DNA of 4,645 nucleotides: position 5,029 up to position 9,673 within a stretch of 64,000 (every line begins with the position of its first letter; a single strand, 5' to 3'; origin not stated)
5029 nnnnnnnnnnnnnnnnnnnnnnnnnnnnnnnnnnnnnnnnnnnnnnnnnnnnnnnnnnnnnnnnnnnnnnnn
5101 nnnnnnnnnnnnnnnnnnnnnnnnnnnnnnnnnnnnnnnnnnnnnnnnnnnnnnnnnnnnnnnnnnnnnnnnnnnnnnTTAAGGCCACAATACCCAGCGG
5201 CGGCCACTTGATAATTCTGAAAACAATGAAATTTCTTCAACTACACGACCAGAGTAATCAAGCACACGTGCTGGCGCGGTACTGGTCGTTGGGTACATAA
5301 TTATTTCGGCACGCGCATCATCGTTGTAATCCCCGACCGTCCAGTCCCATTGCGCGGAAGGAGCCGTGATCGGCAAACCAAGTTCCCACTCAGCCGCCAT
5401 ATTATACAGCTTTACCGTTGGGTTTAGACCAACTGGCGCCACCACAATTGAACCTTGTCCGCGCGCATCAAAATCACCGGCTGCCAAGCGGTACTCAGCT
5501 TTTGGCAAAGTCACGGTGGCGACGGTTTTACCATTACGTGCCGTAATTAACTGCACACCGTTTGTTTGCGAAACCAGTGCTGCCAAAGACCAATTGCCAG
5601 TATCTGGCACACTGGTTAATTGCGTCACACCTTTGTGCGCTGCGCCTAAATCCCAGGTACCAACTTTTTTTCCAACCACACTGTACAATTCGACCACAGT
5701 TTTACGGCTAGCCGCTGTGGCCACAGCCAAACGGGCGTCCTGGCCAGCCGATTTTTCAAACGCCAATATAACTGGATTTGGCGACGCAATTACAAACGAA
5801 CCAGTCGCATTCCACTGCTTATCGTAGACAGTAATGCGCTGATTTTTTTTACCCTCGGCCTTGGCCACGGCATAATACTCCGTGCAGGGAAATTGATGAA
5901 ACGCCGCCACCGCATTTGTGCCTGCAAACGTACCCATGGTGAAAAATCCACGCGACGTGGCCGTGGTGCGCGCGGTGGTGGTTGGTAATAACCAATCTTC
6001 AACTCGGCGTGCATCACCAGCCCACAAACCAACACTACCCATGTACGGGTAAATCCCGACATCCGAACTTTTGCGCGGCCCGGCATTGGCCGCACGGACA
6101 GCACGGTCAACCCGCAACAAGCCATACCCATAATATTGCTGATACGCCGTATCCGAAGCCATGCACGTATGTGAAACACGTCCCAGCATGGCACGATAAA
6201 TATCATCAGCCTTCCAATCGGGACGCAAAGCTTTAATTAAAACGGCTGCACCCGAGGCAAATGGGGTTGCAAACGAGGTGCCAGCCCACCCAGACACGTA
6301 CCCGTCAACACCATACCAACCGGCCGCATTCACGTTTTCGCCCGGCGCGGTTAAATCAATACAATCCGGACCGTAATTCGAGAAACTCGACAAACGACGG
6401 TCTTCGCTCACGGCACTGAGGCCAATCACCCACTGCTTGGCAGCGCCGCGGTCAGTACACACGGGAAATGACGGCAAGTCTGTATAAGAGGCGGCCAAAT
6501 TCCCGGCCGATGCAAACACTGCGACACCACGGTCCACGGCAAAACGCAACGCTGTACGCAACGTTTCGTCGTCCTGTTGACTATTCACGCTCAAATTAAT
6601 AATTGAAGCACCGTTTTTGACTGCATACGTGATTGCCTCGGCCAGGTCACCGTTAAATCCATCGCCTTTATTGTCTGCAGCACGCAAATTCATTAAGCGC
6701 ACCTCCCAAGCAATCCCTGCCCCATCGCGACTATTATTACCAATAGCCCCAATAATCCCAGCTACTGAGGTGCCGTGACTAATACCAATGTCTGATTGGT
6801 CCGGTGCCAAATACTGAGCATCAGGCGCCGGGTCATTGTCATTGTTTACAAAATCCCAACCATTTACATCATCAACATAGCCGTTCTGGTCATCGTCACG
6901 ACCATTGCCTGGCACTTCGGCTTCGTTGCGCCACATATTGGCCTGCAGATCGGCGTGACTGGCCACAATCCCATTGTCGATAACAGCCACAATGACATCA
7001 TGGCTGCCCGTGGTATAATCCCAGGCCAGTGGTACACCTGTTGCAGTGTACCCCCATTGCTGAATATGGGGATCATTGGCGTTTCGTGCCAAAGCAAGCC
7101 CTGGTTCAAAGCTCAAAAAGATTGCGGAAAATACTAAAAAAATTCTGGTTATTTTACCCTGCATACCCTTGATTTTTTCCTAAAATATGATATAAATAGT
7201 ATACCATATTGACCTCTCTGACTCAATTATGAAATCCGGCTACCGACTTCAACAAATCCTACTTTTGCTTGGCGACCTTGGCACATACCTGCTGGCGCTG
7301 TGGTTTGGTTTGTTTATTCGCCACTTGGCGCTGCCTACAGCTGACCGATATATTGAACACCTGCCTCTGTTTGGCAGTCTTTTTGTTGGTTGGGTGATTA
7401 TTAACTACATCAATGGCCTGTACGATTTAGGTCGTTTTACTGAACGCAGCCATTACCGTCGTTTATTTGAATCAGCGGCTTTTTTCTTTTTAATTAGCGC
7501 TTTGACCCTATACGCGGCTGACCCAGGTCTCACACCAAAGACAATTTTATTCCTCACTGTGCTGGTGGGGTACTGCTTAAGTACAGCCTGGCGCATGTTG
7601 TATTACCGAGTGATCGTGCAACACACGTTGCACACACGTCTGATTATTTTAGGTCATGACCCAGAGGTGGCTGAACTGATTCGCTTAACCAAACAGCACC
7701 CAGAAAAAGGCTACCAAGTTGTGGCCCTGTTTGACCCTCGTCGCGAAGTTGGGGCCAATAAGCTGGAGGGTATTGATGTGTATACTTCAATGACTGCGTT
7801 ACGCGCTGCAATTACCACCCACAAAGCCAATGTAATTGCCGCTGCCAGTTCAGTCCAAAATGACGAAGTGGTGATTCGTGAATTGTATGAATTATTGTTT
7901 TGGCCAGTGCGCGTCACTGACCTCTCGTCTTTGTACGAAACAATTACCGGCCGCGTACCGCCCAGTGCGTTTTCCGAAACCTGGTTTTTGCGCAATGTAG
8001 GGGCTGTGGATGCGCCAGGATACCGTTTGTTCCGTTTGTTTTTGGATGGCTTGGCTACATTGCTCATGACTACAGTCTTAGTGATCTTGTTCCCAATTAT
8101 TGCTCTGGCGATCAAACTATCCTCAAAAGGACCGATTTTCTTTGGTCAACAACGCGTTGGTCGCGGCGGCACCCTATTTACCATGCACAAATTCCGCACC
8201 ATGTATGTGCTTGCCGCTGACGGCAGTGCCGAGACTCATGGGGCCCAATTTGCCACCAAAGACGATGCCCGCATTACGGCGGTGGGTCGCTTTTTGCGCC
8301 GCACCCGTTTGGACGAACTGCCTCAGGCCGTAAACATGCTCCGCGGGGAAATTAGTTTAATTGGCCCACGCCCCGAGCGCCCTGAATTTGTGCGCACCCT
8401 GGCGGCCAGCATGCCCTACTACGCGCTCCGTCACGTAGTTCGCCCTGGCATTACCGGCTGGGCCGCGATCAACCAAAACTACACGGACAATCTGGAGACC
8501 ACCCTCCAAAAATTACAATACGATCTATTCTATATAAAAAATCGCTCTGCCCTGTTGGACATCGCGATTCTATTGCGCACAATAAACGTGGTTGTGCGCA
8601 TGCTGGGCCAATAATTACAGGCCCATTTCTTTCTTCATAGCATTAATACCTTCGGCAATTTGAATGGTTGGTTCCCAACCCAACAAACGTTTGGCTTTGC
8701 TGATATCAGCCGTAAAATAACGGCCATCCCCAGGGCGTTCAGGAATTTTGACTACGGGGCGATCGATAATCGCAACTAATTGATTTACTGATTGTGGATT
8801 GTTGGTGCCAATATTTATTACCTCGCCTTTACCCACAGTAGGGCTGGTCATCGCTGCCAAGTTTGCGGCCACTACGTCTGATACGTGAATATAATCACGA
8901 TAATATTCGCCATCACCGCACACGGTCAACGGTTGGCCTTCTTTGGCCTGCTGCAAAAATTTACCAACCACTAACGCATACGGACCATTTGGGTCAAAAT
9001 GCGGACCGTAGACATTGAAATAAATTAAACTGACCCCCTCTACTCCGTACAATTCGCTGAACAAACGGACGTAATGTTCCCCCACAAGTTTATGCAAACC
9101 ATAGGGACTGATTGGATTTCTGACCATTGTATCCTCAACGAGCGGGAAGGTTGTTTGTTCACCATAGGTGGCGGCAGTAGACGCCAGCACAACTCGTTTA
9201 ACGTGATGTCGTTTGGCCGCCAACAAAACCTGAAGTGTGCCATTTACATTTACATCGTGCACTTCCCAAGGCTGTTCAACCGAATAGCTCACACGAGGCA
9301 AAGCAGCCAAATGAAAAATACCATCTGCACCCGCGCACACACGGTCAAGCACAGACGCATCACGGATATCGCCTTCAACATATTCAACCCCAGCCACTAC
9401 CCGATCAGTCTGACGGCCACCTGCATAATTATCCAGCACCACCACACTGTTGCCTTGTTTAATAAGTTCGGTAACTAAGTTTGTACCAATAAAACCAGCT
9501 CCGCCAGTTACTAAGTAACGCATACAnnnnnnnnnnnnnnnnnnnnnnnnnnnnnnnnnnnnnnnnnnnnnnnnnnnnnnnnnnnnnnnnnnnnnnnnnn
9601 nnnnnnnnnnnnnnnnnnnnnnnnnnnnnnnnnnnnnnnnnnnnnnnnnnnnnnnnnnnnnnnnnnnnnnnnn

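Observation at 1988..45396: About 43-kb unidirectional surface-glycan supercluster headed by an ECF sigma/anti-sigma pair and an S-layer-like gene: candidate S-layer O-glycosylation locus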

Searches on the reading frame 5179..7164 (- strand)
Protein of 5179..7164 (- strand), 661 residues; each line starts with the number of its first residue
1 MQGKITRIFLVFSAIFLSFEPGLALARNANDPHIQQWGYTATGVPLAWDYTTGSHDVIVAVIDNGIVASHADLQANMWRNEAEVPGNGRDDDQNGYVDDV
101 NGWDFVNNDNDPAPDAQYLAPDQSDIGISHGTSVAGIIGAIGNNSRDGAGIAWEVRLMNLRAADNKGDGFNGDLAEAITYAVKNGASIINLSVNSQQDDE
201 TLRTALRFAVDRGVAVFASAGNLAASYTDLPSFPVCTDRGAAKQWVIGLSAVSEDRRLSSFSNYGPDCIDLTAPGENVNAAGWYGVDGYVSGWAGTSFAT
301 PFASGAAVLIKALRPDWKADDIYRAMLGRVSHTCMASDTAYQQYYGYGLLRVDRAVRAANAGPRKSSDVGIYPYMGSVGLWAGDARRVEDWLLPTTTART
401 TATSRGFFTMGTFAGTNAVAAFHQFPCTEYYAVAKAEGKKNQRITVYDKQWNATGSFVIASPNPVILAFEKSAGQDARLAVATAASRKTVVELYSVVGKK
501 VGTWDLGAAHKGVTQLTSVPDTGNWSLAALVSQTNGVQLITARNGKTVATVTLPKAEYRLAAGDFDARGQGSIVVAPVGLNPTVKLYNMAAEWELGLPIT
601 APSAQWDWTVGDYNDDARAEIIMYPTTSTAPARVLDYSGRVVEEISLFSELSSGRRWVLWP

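Call 6: search_protein_families(library=pfam, proteins=[window:5179-7164:-], max_evalue=0.01)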
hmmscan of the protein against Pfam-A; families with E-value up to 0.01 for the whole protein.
window:5179-7164:- (661 aa): 1 family
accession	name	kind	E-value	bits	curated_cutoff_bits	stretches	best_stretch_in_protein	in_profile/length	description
PF00082.27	Peptidase_S8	-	5.8e-41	141.1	21.8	1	55-348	2-288/288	Subtilase family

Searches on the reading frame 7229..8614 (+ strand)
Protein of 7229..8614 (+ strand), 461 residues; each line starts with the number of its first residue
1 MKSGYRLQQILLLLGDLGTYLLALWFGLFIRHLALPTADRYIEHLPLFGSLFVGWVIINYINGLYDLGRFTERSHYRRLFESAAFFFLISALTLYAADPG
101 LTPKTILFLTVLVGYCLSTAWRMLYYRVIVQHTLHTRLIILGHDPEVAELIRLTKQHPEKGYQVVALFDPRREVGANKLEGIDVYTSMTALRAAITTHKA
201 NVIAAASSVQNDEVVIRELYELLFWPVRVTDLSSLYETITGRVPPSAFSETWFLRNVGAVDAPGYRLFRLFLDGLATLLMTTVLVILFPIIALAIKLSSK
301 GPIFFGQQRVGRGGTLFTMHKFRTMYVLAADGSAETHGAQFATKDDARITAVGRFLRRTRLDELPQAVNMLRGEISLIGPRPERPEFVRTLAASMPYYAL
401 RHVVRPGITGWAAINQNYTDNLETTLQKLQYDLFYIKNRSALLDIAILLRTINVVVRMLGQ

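Call 6: search_protein_families(library=pfam, proteins=[window:7229-8614:+], max_evalue=0.01)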
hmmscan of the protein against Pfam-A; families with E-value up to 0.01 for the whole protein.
window:7229-8614:+ (461 aa): 2 families
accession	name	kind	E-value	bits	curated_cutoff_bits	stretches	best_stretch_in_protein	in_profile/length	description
PF02397.22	Bac_transf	-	8.2e-60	201.8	27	1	271-456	3-178/179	Bacterial sugar transferase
PF13727.12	CoA_binding_3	-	2.2e-06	28.2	25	1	61-211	2-153/175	CoA-binding domain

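Call 56: search_protein_families(library=ncbifam, proteins=[window:7229-8614:+], max_evalue=0.01)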
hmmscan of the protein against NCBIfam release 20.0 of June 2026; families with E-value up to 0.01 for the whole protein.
window:7229-8614:+ (461 aa): 10 families
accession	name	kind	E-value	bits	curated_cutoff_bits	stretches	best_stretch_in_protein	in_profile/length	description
TIGR03025.1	EPS_sugtrans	subfamily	1.1e-104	351.2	295.55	1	16-457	3-440/445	exopolysaccharide biosynthesis polyprenyl glycosylphosphotransferase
TIGR03013.1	EpsB_2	subfamily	4e-93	312.9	393.35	1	21-457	8-438/443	TIGR03013 family XrtA/PEP-CTERM system glycosyltransferase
TIGR03023.1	WcaJ_sugtrans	equivalog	1.8e-83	281.3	410.75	1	16-456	3-447/453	undecaprenyl-phosphate glucose phosphotransferase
TIGR03022.1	WbaP_sugtrans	subfamily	1.9e-66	225.2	403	1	12-460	1-454/456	undecaprenyl-phosphate galactose phosphotransferase WbaP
NF007518.0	PRK10124.1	equivalog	1.7e-45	155.7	684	1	112-452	120-454/464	undecaprenyl-phosphate glucose phosphotransferase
NF050817.1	PolSacchBiosHfsE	equivalog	5.9e-41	140.7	750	1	106-454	111-458/467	polysaccharide biosynthesis protein HfsE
NF041877.1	EPS_EpsZ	equivalog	6.7e-39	133.8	800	1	267-457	268-454/459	exopolysaccharide biosynthesis polyisoprenyl-phosphate hexose-1-phosphate transferase EpsZ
NF052601.1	undeca_RfbP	equivalog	3.4e-37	128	330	1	276-456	52-236/244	undecaprenyl-phosphate galactose phosphotransferase family protein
NF011751.0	PRK15204.1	equivalog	3.5e-31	108.3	907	1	7-458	12-472/476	undecaprenyl-phosphate galactose phosphotransferase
NF045514.1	glycotran_HepC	equivalog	9.7e-20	70.8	140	1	268-382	116-211/220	heterocyst development glycosyltransferase HepC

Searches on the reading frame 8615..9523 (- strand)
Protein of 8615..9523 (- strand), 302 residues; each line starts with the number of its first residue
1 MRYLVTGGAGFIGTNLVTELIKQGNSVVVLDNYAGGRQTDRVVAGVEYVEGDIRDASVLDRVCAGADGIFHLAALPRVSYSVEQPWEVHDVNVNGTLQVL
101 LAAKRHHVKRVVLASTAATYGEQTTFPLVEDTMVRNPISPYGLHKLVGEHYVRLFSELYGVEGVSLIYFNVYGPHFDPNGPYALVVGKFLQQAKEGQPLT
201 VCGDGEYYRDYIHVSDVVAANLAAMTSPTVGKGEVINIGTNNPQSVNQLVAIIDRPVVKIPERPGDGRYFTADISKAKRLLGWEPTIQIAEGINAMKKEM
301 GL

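Call 5: search_protein_families(library=pfam, proteins=[window:8615-9523:-], max_evalue=0.01)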
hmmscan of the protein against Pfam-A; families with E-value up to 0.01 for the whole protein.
window:8615-9523:- (302 aa): 10 families
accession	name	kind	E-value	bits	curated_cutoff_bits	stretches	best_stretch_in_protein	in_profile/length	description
PF01370.27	Epimerase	-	6.9e-63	212.7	20.9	1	4-239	2-240/240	NAD dependent epimerase/dehydratase family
PF16363.11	GDP_Man_Dehyd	-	1.4e-55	189.5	27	1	4-296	1-332/332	GDP-mannose 4,6 dehydratase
PF01073.25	3Beta_HSD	-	3.4e-22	79.2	22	1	4-225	1-229/280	3-beta hydroxysteroid dehydrogenase/isomerase family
PF02719.21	Polysacc_synt_2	-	8.7e-17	61.7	20.2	1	4-239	2-231/293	Polysaccharide biosynthesis protein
PF04321.23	RmlD_sub_bind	-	5e-11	42.6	27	1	1-170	1-154/287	RmlD substrate binding domain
PF13460.12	NAD_binding_10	-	7.5e-11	42.7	27.2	1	7-136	1-119/184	NAD(P)H-binding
PF07993.18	NAD_binding_4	-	3.4e-10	40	20.1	1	57-153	80-189/258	Male sterility protein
PF05368.20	NmrA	-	1.7e-06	28.3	27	1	4-118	6-109/298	NmrA-like family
PF08659.16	KR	-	0.00034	21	22.6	1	3-119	3-139/180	KR domain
PF00106.31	adh_short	-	0.0008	19.4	26.6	1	4-103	4-119/195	short chain dehydrogenase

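Call 88: search_protein_families(library=ncbifam, proteins=[window:8615-9523:-], max_evalue=0.00001)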
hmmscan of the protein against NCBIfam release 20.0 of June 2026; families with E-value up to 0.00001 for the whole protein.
window:8615-9523:- (302 aa): 31 families (the best 25 are shown)
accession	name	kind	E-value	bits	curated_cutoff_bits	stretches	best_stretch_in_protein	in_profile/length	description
TIGR01179.1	galE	equivalog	1.6e-51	175.1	262.3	1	4-288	3-312/332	UDP-glucose 4-epimerase GalE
NF011728.1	PRK15181.1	equivalog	6.3e-46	157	760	1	2-296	17-333/348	Vi polysaccharide biosynthesis UDP-N-acetylglucosaminuronic acid C-4 epimerase TviC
TIGR01181.1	dTDP_gluc_dehyt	equivalog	2.2e-42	145.3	365.1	1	2-294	1-305/321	dTDP-glucose 4,6-dehydratase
TIGR04180.1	EDH_00030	hypoth_equivalog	3e-38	131.6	475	1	4-259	2-258/297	NAD-dependent 4,6-dehydratase LegB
NF007956.0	PRK10675.1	subfamily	7.7e-37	127.2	394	1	1-290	1-319/338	UDP-glucose 4-epimerase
TIGR02197.1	heptose_epim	equivalog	1.6e-34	119.5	274.6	1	4-295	2-308/316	ADP-glyceromanno-heptose 6-epimerase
NF007490.0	PRK10084.1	subfamily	1e-28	100.4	649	1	1-294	1-328/361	dTDP-glucose 4,6-dehydratase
NF007582.0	PRK10217.1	equivalog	8e-26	91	698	1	2-253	3-266/355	dTDP-glucose 4,6-dehydratase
TIGR03466.1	HpnA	hypoth_equivalog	6.6e-24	84.4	367.65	1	2-157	2-157/327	hopanoid-associated sugar epimerase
NF042422.1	oxyalk_red_OleD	equivalog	1.9e-23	83.4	580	1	1-251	1-244/329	2-alkyl-3-oxoalkanoate reductase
NF008360.0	PRK11150.1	equivalog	8.1e-23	81.1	452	1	4-249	3-246/310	ADP-glyceromanno-heptose 6-epimerase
NF043036.1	ErythonDh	equivalog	7.9e-20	71.3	325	1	1-157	1-165/321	D-erythronate dehydrogenase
NF052578.1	StrlDmthSdmBMthl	equivalog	7e-18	65.5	600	1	1-235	1-226/328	sterol demethylase protein SdmB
NF042423.1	oxyalk_red_Shew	equivalog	1e-17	64.2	580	1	3-226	11-222/331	2-alkyl-3-oxoalkanoate reductase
TIGR02622.1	CDP_4_6_dhtase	equivalog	5.7e-15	55.3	278.45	1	3-120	7-133/352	CDP-glucose 4,6-dehydratase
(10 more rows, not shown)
